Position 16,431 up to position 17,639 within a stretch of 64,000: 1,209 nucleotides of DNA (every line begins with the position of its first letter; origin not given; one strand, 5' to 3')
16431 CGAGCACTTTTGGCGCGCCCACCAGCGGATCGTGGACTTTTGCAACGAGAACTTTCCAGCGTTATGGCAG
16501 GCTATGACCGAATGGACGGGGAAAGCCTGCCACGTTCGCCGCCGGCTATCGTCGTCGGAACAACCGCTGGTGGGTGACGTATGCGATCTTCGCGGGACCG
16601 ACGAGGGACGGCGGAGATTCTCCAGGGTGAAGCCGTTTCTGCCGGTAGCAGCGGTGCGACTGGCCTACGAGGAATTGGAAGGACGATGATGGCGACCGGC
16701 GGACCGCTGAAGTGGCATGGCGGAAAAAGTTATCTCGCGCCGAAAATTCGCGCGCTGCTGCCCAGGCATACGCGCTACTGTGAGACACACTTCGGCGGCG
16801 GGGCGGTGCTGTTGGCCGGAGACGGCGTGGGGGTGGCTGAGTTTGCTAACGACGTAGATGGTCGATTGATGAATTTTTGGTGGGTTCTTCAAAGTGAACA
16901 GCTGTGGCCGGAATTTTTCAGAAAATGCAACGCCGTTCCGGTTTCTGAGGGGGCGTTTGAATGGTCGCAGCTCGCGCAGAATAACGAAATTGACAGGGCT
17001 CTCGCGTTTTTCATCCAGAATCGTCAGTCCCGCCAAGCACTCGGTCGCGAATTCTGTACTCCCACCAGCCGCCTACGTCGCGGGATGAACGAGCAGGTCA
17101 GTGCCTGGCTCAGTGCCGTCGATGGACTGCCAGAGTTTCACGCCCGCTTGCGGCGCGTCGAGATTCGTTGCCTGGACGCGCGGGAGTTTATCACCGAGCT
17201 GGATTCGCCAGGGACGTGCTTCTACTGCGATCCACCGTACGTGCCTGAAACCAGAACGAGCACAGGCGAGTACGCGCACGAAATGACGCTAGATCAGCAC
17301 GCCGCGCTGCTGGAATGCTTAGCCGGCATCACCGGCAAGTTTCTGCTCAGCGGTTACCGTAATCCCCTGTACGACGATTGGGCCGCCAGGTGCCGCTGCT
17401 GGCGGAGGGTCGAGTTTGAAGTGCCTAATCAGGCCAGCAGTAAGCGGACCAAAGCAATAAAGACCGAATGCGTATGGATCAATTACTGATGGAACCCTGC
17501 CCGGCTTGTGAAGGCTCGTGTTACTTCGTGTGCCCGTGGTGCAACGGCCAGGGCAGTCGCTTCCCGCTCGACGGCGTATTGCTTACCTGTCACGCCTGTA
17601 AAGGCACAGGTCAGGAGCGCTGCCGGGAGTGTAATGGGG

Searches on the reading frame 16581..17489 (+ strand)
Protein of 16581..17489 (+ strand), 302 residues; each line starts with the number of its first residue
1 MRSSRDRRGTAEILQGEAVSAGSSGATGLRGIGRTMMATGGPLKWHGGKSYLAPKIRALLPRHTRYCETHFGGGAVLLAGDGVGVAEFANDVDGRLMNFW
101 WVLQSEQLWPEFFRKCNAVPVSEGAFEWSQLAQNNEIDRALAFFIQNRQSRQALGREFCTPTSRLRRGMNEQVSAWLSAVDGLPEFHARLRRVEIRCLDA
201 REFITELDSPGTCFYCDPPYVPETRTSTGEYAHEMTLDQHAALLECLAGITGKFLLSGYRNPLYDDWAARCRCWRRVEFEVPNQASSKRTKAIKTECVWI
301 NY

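Call 19: search_protein_families(library=pfam, proteins=[window:16581-17489:+], max_evalue=0.001)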
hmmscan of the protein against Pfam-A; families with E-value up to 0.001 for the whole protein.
window:16581-17489:+ (302 aa): 1 family
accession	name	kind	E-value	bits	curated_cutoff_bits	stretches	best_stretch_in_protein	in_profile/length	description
PF02086.21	MethyltransfD12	-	2.9e-16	60.4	22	2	45-104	1-63/253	D12 class N6 adenine-specific DNA methyltransferase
